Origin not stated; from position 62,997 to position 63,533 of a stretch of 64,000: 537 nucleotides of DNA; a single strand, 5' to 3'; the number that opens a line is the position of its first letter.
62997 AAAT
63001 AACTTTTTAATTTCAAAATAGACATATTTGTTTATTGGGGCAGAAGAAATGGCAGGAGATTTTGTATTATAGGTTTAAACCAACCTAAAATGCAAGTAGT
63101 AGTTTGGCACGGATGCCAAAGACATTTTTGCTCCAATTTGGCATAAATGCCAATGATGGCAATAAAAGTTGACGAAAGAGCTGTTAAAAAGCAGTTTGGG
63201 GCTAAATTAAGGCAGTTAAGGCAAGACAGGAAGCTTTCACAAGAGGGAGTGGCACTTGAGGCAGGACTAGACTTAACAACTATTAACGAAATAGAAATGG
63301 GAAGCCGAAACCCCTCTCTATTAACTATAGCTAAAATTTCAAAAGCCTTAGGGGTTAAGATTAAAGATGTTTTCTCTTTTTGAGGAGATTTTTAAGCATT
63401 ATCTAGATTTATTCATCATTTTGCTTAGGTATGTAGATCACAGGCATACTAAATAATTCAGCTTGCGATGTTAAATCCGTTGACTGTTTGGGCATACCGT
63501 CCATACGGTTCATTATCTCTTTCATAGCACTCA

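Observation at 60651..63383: XRE-regulated switch: twin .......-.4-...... operators between an HTH repressor gene and a divergent operon of four unknown membrane/secreted proteins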

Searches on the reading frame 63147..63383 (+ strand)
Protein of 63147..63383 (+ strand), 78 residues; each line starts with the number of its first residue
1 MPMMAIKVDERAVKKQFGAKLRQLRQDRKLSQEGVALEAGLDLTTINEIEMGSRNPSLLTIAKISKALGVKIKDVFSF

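Call 6: search_protein_families(library=pfam, proteins=[window:63147-63383:+], max_evalue=0.1)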
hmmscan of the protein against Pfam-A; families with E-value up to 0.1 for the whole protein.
window:63147-63383:+ (78 aa): 7 families
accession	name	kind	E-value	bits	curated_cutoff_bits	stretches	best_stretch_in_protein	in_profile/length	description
PF01381.28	HTH_3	-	8.2e-15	55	23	1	21-73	1-53/55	Helix-turn-helix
PF13560.12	HTH_31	-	3e-10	40.7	27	1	16-70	1-56/64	Helix-turn-helix domain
PF12844.13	HTH_19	-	3e-10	40.3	30.2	1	18-76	1-59/64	Helix-turn-helix domain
PF13443.12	HTH_26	-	6.6e-08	33.1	22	1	20-78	1-60/63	Cro/C1-type HTH DNA-binding domain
PF13413.12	HTH_25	-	0.011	16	24.6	1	21-52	2-33/62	Helix-turn-helix domain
PF03135.19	CagE_TrbE_VirB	-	0.034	14.5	21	1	12-75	106-169/204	CagE, TrbE, VirB family, component of type IV transporter system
PF13412.12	HTH_24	-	0.041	13.9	21.9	0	21-48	9-36/48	Winged helix-turn-helix DNA-binding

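Call 7: search_protein_families(library=phrogs, proteins=[window:63147-63383:+], max_evalue=0.1)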
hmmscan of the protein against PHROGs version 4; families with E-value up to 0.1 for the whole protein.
window:63147-63383:+ (78 aa): 33 families (the best 25 are shown)
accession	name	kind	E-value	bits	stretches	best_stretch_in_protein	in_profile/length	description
phrog_5823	-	transcription regulation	6e-12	46.4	1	15-77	5-68/404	transcriptional regulator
phrog_8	-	transcription regulation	1.1e-10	42.5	1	7-70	67-130/346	transcriptional regulator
phrog_4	-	transcription regulation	2.1e-10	41.2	1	10-75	126-191/400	transcriptional repressor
phrog_1373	-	transcription regulation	3.1e-10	41.3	1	11-73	58-120/166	transcriptional regulator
phrog_3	-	transcription regulation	5.9e-10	40.5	1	3-77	77-147/430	transcriptional repressor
phrog_2439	-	transcription regulation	2.1e-08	34.4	1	18-73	9-64/367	transcriptional regulator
phrog_7241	-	transcription regulation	7.5e-08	33.5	1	19-74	64-119/122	transcriptional regulator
phrog_2967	-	transcription regulation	1.2e-07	32.5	1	9-74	3-68/225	transcriptional regulator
phrog_2328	-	transcription regulation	3.4e-07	31.1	1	4-76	2-75/128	transcriptional repressor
phrog_4583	-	transcription regulation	0.00011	23.2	1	13-74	7-68/81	transcriptional repressor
phrog_2104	-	unknown function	0.00012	23.2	1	19-58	42-81/103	-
phrog_7396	-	unknown function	0.00019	22.2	1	7-75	6-77/227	-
phrog_147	-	transcription regulation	0.00025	22.4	1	15-65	3-54/100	transcriptional regulator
phrog_4268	-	transcription regulation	0.00039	21.6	1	20-73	39-90/96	transcriptional repressor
phrog_25914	-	DNA, RNA and nucleotide metabolism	0.00075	20.5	1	32-77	41-86/96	HTH DNA binding protein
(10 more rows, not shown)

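Call 26: search_protein_families(library=ncbifam, proteins=[L002:3894-4598:+, L002:4600-5184:+, L002:5153-5953:+, L001:7027-8331:-, L001:9560-9898:-], max_evalue=0.05)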
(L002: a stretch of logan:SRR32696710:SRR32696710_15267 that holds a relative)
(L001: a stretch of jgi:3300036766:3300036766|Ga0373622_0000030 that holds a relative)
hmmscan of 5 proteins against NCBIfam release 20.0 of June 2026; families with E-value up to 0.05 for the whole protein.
L002:3894-4598:+ (234 aa): 0 families

L002:4600-5184:+ (194 aa): 0 families

L002:5153-5953:+ (266 aa): 0 families

L001:7027-8331:- (434 aa): 2 families
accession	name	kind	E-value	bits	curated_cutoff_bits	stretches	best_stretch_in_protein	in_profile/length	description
NF052589.1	ArlH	equivalog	0.0017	18.1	215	1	128-266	18-154/229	archaellum protein ArlH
TIGR03880.1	KaiC_arch_3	hypoth_equivalog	0.036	13.6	249.45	0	127-279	13-160/224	KaiC domain-containing protein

L001:9560-9898:- (112 aa): 0 families

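Call 27: search_protein_families(library=padloc, proteins=[L002:3894-4598:+, L002:4600-5184:+, L002:5153-5953:+, L001:11146-12048:+, L001:13190-14626:+], max_evalue=0.05)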
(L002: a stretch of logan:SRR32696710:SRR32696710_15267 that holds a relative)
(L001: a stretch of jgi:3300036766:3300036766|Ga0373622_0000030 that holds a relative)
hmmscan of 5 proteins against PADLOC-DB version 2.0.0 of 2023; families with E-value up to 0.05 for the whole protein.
L002:3894-4598:+ (234 aa): 0 families

L002:4600-5184:+ (194 aa): 0 families

L002:5153-5953:+ (266 aa): 0 families

L001:11146-12048:+ (300 aa): 0 families

L001:13190-14626:+ (478 aa): 0 families

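Call 41: search_solved_structures(query=window:63156-63383:+, max_evalue=0.001)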
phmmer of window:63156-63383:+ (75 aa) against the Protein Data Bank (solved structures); distinct sequences matched with E-value up to 0.001: 24.
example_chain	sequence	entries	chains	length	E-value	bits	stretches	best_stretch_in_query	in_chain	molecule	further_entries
2b5a_A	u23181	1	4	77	5.3e-10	42.4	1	5-70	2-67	C.BclI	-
1y7y_A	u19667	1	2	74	7.2e-10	42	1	11-73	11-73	C.AhdI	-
6jq1_A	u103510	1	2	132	2.9e-05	27.5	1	16-72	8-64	Transcriptional regulator, XRE family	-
9k3w_A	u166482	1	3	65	4.4e-05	26.9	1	17-74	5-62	Transcriptional regulator, PbsX family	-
8tac_A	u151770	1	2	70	4.6e-05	26.8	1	6-67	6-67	DBP48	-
3b7h_A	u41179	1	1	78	0.00013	25.4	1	18-75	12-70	Prophage Lp1 protein 11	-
6rnz_A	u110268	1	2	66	0.00013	25.4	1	16-73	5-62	HTH-type transcriptional regulator DdrOC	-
1utx_A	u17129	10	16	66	0.00016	25.2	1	18-74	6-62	CYLR2 | cytolysin regulator 2 | PUTATIVE TRANSCRIPTION REGULATOR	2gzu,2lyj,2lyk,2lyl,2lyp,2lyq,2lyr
2xiu_A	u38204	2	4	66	0.00022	24.7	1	18-74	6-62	CYLR2 | CYLR2 SYNONYM CYTOLYSIN REPRESSOR 2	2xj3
7nrd_Sh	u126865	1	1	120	0.00023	24.7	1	12-70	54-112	Multiprotein-bridging factor 1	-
4ia8_A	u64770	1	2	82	0.00027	24.4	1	17-72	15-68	Regulatory protein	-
2ofy_A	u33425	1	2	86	0.00031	24.3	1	11-73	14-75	Putative XRE-family transcriptional regulator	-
6zvi_T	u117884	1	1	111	0.00033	24.2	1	11-70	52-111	MBF1 isoform 1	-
7n10_B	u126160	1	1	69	0.00036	24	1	11-69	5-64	ComR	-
9f9s_CN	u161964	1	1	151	0.00039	23.9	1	12-70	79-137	Multiprotein-bridging factor 1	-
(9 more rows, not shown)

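Call 57: search_protein_families(library=pfam, proteins=[L002:3894-4598:+, L002:4600-5184:+, L002:5153-5953:+, L005:1505-1891:-, L005:1291-1530:-, L005:1948-2760:-, L005:2904-3434:-, L001:10703-11119:-, L001:11146-12048:+, L001:13190-14626:+], max_evalue=0.01)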
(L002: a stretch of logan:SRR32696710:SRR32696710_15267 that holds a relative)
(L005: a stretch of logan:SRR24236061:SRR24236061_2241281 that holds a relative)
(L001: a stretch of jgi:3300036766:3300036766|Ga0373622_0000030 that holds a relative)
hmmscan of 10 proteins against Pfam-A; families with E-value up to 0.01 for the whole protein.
L002:3894-4598:+ (234 aa): 0 families

L002:4600-5184:+ (194 aa): 0 families

L002:5153-5953:+ (266 aa): 1 family
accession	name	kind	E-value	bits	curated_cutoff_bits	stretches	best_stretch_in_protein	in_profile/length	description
PF17407.7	Nrap_D6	-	0.00028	21.5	22.3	0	191-237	42-88/131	Nrap protein domain 6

L005:1505-1891:- (128 aa): 0 families

L005:1291-1530:- (79 aa): 0 families

L005:1948-2760:- (270 aa): 0 families

L005:2904-3434:- (176 aa): 2 families
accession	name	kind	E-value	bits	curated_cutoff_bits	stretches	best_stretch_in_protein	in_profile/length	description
PF04471.18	Mrr_cat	-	2e-13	50.9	21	1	4-104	9-103/115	Restriction endonuclease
PF13156.12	Mrr_cat_2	-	1.2e-06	28.9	22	1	29-97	28-93/127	Restriction endonuclease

L001:10703-11119:- (138 aa): 0 families

L001:11146-12048:+ (300 aa): 1 family
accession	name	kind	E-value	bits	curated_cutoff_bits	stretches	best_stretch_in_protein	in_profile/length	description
PF13676.11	TIR_2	-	6.5e-05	23.9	28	1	6-63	1-57/122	TIR domain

L001:13190-14626:+ (478 aa): 1 family
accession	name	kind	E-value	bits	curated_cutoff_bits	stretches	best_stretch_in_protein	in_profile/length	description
PF20292.4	MC7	-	0.006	17.1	27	0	8-47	9-49/69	ABC-three component (ABC-3C) system Middle Component 7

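Call 58: search_protein_families(library=phrogs, proteins=[L002:3894-4598:+, L002:4600-5184:+, L002:5153-5953:+, L005:1505-1891:-, L005:1291-1530:-, L005:1948-2760:-], max_evalue=0.01)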
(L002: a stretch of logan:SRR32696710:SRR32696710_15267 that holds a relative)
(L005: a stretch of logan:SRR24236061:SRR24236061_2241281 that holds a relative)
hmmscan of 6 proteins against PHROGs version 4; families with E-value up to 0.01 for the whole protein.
L002:3894-4598:+ (234 aa): 1 family
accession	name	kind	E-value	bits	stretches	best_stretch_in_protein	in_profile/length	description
phrog_30360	-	unknown function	0.00026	22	1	122-149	3-31/58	-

L002:4600-5184:+ (194 aa): 0 families

L002:5153-5953:+ (266 aa): 1 family
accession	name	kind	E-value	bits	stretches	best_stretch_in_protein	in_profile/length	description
phrog_2178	-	unknown function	0.0011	20.2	1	145-169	22-46/72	-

L005:1505-1891:- (128 aa): 0 families

L005:1291-1530:- (79 aa): 0 families

L005:1948-2760:- (270 aa): 0 families

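Call 76: search_solved_structures(query=window:63156-63383:+, max_evalue=0.000001, show_alignments=2)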
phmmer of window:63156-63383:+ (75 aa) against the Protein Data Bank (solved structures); distinct sequences matched with E-value up to 0.000001: 2.
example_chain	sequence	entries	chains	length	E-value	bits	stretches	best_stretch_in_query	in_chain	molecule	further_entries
2b5a_A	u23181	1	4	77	5.3e-10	42.4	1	5-70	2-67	C.BclI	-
1y7y_A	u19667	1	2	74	7.2e-10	42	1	11-73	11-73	C.AhdI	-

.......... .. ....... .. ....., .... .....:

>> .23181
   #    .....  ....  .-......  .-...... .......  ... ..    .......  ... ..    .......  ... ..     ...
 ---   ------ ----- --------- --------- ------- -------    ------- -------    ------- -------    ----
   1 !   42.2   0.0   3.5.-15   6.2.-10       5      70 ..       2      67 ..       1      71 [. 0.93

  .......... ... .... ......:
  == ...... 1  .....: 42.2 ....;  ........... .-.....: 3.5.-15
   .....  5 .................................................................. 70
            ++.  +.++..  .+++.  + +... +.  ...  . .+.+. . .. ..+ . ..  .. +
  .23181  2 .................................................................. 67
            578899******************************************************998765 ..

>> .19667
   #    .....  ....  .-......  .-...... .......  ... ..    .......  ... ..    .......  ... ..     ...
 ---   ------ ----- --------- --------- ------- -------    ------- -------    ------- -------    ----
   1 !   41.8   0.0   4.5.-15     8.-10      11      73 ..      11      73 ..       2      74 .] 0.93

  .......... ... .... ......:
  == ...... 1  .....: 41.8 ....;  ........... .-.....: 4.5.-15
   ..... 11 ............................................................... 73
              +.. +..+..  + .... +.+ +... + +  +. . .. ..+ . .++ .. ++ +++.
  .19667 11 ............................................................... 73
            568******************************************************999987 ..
